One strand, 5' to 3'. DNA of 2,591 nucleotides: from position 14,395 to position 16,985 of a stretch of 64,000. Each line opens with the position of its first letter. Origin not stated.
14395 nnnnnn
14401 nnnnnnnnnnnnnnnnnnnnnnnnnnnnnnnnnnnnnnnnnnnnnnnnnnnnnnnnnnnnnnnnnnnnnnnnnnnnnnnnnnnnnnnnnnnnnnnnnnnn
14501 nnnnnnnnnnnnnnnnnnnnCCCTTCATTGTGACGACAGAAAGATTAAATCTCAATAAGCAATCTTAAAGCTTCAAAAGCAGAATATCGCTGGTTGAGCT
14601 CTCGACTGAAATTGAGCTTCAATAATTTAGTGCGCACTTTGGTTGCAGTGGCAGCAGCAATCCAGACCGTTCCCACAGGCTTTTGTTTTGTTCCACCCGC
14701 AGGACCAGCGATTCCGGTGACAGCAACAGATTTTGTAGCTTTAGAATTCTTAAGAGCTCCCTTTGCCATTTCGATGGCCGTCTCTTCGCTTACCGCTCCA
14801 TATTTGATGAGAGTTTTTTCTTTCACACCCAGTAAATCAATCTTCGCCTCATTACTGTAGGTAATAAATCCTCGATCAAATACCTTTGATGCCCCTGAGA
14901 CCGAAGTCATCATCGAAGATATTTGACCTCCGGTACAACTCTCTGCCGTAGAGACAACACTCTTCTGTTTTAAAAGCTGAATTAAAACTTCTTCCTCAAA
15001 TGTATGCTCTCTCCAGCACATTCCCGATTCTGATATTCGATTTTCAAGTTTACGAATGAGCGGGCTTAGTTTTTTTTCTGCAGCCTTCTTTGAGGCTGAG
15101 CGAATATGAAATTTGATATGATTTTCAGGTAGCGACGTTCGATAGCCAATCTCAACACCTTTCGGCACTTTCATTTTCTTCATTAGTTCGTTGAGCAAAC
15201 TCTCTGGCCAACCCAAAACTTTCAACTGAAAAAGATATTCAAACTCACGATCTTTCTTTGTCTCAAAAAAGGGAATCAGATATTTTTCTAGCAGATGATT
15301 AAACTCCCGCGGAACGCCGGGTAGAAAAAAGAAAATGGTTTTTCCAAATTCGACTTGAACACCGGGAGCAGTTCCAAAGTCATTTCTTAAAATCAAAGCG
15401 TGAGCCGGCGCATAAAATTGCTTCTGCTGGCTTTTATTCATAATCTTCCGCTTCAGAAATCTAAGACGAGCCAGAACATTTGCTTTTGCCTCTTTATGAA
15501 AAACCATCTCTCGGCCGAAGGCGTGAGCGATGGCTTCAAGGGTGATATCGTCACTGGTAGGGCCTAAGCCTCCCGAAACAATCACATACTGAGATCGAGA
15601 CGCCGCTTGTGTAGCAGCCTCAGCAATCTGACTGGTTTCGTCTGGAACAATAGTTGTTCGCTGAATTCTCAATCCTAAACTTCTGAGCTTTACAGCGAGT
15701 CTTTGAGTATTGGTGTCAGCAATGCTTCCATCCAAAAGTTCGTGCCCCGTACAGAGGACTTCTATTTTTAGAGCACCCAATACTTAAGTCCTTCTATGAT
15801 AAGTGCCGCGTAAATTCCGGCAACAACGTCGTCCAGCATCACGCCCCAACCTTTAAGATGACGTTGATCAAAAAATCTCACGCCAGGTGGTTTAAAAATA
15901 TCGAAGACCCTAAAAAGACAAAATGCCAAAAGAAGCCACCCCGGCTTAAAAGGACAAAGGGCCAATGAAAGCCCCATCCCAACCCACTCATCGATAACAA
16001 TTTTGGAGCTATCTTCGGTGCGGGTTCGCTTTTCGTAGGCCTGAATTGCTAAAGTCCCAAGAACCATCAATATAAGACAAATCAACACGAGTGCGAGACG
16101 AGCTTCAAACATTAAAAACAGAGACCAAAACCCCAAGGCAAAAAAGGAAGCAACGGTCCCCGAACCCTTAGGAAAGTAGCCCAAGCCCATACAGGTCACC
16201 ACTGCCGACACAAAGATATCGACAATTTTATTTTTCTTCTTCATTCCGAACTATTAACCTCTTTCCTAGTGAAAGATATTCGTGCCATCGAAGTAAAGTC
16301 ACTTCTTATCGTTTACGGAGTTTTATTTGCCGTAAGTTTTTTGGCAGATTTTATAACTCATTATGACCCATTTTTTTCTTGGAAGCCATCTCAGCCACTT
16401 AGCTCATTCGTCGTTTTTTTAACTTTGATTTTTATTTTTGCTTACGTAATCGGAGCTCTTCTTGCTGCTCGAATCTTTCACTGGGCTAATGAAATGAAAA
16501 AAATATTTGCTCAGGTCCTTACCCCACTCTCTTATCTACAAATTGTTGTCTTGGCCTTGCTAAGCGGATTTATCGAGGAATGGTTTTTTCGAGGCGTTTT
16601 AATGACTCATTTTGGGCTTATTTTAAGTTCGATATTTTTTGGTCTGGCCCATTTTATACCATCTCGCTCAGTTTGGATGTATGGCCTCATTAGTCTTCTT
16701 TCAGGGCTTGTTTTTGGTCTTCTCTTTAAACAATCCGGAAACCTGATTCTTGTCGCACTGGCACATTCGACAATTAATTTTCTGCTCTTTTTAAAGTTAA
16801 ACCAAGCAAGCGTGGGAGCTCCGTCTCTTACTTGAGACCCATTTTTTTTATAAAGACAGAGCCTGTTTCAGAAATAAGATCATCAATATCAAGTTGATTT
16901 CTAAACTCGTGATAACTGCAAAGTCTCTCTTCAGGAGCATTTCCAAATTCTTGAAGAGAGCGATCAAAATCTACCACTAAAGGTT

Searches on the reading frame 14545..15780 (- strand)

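Call 31: search_protein_families(library=pfam, proteins=[window:14545-15780:-], max_evalue=0.01)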
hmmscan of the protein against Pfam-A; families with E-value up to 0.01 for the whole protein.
window:14545-15780:- (411 aa): 3 families
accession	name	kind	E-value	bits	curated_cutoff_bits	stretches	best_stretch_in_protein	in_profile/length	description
PF02464.23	CinA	-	1.3e-52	178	23.5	1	260-410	3-153/155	Competence-damaged protein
PF00994.29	MoCF_biosynth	-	6.6e-33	113.9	26.6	1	7-173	1-143/144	Probable molybdopterin binding domain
PF18146.6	CinA_KH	-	2.4e-05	24.8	27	1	186-251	4-69/73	Damage-inducible protein CinA KH domain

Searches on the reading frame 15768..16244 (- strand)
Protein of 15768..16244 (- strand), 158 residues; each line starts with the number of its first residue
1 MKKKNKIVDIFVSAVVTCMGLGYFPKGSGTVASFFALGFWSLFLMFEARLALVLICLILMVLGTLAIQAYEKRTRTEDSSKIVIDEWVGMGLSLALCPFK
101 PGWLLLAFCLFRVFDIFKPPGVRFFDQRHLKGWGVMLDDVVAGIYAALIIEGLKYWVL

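Call 31: search_protein_families(library=pfam, proteins=[window:15768-16244:-], max_evalue=0.01)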
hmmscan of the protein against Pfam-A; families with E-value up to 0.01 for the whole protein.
window:15768-16244:- (158 aa): 1 family
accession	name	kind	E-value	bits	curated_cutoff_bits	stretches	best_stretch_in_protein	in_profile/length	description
PF04608.18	PgpA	-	9.2e-38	129.8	28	1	15-151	2-138/141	Phosphatidylglycerophosphatase A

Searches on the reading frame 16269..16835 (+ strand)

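Call 31: search_protein_families(library=pfam, proteins=[window:16269-16835:+], max_evalue=0.01)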
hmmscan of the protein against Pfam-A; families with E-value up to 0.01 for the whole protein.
window:16269-16835:+ (188 aa): 1 family
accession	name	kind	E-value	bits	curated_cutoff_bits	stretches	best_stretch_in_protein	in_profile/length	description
PF02517.21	Rce1-like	-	1.3e-13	51.5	22.4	1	88-172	4-93/93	Type II CAAX prenyl endopeptidase Rce1-like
